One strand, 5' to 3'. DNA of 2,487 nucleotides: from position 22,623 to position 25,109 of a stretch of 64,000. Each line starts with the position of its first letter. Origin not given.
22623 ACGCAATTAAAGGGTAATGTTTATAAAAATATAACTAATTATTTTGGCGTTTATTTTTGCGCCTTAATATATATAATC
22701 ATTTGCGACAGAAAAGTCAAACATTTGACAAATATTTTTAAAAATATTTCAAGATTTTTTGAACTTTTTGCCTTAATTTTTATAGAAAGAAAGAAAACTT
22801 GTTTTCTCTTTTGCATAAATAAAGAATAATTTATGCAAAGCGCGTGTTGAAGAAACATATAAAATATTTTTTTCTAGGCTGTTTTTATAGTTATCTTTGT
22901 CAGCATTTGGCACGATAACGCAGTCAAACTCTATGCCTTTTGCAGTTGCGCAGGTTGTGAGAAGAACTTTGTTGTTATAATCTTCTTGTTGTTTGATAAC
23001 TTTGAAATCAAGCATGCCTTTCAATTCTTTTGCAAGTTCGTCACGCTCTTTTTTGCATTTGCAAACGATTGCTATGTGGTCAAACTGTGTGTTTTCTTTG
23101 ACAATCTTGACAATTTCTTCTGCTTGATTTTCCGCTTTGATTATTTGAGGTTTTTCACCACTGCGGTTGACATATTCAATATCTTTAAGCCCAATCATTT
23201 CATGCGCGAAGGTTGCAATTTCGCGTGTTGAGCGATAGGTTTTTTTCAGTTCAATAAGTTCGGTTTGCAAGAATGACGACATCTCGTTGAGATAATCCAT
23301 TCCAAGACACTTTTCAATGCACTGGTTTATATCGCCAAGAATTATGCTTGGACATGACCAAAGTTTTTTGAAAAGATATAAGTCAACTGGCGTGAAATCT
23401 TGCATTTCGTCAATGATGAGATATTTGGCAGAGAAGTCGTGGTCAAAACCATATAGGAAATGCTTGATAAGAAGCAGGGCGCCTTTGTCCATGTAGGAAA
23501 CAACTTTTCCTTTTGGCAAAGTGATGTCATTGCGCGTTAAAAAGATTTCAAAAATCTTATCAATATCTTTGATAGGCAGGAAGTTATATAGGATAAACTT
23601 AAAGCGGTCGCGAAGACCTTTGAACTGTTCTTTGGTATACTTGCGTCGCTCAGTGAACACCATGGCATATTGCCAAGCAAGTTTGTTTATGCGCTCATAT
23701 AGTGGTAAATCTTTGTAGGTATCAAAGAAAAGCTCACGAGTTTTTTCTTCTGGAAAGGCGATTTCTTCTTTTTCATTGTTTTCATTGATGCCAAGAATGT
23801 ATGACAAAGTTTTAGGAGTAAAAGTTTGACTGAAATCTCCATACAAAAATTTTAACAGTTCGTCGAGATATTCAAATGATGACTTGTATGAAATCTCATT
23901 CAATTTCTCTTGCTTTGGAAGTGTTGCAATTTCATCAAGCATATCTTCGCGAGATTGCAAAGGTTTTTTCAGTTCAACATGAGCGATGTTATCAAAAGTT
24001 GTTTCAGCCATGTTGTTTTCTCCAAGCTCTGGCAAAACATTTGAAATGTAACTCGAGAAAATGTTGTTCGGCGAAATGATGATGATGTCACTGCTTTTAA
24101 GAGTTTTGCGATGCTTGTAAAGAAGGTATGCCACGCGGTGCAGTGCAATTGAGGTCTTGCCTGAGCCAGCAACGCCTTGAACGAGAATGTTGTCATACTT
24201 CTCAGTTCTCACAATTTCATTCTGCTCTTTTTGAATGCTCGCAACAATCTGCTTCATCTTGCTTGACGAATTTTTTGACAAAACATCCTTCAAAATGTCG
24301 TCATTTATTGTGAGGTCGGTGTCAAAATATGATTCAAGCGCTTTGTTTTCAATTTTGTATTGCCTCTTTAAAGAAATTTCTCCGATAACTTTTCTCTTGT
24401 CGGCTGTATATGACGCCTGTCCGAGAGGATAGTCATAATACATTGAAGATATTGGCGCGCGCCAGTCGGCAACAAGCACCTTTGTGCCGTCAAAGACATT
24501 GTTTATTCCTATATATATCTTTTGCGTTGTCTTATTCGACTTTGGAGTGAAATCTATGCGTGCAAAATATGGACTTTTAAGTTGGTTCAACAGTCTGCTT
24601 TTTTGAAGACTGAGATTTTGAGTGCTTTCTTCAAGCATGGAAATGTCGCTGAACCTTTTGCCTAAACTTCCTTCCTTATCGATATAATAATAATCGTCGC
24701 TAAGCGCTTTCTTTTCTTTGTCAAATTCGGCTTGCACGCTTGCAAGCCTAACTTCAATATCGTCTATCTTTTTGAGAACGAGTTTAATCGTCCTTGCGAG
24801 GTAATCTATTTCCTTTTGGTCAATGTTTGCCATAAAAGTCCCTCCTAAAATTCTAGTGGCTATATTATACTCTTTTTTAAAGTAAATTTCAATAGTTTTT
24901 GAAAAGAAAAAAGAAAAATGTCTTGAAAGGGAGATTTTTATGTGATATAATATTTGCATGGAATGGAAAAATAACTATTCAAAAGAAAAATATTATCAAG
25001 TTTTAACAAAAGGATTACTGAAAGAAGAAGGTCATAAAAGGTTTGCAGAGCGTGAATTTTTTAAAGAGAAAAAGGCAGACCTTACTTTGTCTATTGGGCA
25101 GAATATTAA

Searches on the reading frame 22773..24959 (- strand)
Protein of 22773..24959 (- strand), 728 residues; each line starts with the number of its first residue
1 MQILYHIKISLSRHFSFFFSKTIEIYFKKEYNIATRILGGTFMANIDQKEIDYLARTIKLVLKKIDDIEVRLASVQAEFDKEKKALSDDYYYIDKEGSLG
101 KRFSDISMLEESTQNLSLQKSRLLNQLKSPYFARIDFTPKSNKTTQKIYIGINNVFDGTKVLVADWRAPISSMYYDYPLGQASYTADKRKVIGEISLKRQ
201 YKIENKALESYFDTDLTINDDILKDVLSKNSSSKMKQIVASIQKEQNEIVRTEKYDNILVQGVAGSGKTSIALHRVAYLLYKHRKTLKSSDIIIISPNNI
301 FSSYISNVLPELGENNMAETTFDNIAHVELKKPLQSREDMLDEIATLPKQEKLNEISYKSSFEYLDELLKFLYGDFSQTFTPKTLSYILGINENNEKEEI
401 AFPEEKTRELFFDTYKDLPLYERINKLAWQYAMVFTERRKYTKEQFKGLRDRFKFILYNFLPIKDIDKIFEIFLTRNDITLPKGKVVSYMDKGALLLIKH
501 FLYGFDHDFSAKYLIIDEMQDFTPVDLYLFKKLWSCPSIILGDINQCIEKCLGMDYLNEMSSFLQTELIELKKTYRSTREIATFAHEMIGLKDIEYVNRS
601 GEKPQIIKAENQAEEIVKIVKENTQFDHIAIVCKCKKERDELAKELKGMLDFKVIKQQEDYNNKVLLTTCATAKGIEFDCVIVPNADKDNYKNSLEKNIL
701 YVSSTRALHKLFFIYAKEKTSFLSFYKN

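Call 62: search_protein_families(library=pfam, proteins=[window:22773-24959:-], max_evalue=0.00001)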
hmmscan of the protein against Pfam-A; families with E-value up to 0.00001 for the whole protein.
window:22773-24959:- (728 aa): 5 families
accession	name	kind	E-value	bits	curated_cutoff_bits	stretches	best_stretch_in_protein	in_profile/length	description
PF00580.27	UvrD-helicase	-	2.5e-12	47.5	23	1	243-548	2-252/271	UvrD/REP helicase N-terminal domain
PF13361.12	UvrD_C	-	2.1e-11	44.3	25.6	1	657-717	279-349/350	UvrD-like helicase C-terminal domain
PF13538.12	UvrD_C_2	-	1.8e-09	37.7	27.4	1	665-713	2-51/52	UvrD-like helicase C-terminal domain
PF13245.12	AAA_19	-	1.5e-08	35.3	25.1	1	246-549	1-131/134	AAA domain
PF01443.25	Viral_helicase1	-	3e-07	30.9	21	0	502-714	51-227/228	Viral superfamily 1 RNA helicase core domain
